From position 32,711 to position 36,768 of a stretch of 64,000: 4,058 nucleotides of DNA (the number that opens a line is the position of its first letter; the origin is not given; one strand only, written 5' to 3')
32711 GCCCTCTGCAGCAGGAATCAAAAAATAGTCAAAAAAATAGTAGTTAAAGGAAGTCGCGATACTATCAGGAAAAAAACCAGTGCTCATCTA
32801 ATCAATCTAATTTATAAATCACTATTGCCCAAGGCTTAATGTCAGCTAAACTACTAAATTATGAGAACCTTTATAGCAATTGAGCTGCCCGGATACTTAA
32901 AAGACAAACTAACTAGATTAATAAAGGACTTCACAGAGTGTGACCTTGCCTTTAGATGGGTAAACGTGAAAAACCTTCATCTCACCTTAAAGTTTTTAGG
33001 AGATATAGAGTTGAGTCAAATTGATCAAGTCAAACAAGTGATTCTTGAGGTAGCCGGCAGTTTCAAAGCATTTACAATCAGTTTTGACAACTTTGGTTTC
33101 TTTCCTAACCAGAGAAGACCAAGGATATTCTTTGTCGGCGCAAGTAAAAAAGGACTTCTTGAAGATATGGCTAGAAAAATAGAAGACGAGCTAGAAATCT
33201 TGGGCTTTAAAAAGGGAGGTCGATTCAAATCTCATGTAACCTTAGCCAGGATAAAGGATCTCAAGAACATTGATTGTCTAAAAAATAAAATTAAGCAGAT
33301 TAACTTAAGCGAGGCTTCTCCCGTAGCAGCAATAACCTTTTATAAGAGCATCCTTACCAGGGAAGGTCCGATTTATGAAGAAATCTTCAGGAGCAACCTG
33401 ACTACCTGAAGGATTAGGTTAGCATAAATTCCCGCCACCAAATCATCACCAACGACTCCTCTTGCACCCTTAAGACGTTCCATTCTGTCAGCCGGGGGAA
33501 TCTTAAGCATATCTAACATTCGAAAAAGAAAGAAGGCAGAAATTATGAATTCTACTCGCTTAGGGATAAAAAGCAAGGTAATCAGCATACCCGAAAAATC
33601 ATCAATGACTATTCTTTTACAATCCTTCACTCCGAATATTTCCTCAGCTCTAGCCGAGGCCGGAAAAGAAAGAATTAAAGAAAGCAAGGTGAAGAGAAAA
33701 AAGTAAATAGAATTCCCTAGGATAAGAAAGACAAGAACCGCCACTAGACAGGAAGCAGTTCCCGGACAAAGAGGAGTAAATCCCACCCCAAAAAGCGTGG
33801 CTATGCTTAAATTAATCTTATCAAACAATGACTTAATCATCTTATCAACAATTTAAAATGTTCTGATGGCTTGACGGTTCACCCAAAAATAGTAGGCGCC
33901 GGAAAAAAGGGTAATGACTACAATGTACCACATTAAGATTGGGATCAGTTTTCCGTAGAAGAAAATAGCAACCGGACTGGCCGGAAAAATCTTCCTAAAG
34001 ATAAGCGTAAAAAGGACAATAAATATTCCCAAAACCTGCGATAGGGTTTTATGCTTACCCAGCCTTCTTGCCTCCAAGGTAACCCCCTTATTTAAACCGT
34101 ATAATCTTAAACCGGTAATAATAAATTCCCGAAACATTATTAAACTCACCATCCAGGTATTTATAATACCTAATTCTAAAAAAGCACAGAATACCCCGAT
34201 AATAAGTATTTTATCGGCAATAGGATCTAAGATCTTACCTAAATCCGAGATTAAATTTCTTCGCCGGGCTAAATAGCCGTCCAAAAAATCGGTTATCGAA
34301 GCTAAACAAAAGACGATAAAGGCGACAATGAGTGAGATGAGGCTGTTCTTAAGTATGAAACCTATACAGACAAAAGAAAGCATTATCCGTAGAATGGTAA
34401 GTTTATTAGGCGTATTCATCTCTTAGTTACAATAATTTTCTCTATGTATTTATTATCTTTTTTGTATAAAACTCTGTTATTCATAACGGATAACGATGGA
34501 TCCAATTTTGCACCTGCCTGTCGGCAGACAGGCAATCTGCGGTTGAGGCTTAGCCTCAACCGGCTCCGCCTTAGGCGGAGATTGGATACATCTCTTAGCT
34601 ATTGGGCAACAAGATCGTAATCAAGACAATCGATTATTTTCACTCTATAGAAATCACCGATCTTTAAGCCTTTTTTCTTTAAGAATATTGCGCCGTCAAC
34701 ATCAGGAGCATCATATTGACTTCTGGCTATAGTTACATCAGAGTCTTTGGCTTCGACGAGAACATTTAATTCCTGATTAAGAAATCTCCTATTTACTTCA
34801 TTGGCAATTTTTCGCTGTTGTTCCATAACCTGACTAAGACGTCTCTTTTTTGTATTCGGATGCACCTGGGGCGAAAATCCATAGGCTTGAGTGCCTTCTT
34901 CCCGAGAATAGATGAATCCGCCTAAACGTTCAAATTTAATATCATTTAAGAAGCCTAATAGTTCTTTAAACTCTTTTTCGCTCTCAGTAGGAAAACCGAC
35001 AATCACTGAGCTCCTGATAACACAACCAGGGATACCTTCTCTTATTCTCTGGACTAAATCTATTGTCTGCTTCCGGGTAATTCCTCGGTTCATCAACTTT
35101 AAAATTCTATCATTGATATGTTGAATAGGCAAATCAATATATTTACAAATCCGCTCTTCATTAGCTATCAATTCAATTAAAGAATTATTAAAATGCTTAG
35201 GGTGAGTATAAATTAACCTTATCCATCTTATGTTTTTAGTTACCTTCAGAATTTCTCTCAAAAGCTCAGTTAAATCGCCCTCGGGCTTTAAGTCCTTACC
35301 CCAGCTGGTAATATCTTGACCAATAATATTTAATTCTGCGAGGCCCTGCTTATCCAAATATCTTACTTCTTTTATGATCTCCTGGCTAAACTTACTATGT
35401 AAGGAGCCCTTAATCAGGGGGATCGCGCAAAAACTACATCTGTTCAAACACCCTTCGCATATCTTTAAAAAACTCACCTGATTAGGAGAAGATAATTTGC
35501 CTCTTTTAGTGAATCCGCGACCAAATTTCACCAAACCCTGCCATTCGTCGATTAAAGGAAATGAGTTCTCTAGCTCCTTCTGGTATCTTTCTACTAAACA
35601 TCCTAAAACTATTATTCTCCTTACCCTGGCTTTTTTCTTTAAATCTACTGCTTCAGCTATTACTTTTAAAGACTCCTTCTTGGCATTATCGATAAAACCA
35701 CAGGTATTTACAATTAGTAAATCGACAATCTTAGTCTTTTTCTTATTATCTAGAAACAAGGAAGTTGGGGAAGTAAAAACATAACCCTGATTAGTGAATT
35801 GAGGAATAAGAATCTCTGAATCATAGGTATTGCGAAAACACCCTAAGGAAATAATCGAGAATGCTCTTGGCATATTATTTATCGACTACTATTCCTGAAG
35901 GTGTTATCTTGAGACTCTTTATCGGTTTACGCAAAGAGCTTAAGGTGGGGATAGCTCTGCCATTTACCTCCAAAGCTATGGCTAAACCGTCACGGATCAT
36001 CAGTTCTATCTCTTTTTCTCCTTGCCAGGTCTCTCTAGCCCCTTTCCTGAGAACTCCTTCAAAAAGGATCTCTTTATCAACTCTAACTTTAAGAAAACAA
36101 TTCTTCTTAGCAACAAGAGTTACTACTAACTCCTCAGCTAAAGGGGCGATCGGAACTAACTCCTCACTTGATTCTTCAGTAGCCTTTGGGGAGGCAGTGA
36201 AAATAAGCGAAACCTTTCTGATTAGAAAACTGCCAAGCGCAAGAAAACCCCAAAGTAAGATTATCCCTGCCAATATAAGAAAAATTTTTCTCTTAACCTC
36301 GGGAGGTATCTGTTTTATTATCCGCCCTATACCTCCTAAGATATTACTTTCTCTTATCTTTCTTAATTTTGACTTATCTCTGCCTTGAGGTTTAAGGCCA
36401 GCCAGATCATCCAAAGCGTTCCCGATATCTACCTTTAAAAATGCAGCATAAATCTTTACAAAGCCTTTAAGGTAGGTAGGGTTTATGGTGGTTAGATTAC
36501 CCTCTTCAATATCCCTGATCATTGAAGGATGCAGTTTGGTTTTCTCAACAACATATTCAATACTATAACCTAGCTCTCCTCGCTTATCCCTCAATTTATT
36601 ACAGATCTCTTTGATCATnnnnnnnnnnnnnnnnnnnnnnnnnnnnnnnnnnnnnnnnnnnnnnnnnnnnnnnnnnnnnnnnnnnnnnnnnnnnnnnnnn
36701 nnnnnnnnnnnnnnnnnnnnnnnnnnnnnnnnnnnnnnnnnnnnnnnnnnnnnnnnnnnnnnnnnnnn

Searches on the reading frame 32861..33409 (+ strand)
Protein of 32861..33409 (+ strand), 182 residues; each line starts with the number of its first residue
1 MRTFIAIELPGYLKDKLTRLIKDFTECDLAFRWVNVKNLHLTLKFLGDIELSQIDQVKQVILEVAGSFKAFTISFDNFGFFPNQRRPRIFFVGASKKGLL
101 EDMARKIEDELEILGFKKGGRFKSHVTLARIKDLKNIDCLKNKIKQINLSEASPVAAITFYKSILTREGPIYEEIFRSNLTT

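Call 20: search_protein_families(library=pfam, proteins=[window:32861-33409:+], max_evalue=0.001)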
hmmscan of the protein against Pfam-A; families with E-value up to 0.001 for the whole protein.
window:32861-33409:+ (182 aa): 3 families
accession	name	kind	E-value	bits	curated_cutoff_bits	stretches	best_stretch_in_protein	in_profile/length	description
PF02834.22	LigT_PEase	-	3e-24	85.5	23.3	2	8-90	2-86/87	LigT like Phosphoesterase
PF13563.12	2_5_RNA_ligase2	-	1.1e-11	45.4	27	1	34-160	21-145/152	2'-5' RNA ligase superfamily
PF09749.15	HVSL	-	0.00053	19.9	26.8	1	17-116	58-171/242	Uncharacterised conserved protein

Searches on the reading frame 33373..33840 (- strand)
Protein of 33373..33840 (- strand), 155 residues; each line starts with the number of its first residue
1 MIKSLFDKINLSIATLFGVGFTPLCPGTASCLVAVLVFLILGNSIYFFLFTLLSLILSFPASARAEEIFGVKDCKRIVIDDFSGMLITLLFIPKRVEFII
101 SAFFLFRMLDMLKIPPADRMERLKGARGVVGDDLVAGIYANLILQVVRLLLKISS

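Call 20: search_protein_families(library=pfam, proteins=[window:33373-33840:-], max_evalue=0.001)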
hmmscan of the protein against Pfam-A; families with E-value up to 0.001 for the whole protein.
window:33373-33840:- (155 aa): 1 family
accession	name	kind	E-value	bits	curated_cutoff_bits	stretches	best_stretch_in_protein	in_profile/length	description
PF04608.18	PgpA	-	8.9e-35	120.1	28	1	13-147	2-140/141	Phosphatidylglycerophosphatase A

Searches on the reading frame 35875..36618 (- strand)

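Call 20: search_protein_families(library=pfam, proteins=[window:35875-36618:-], max_evalue=0.001)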
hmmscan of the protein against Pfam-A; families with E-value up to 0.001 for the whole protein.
window:35875-36618:- (247 aa): 3 families
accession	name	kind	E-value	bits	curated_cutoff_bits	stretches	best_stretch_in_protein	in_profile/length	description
PF13413.12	HTH_25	-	9.7e-13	48.2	24.6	1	9-64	2-58/62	Helix-turn-helix domain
PF13464.11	RodZ_C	-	4.5e-09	36.6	23.9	1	167-228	1-63/72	RodZ C-terminal domain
PF01381.28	HTH_3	-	0.00011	22.6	23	0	9-51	1-42/55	Helix-turn-helix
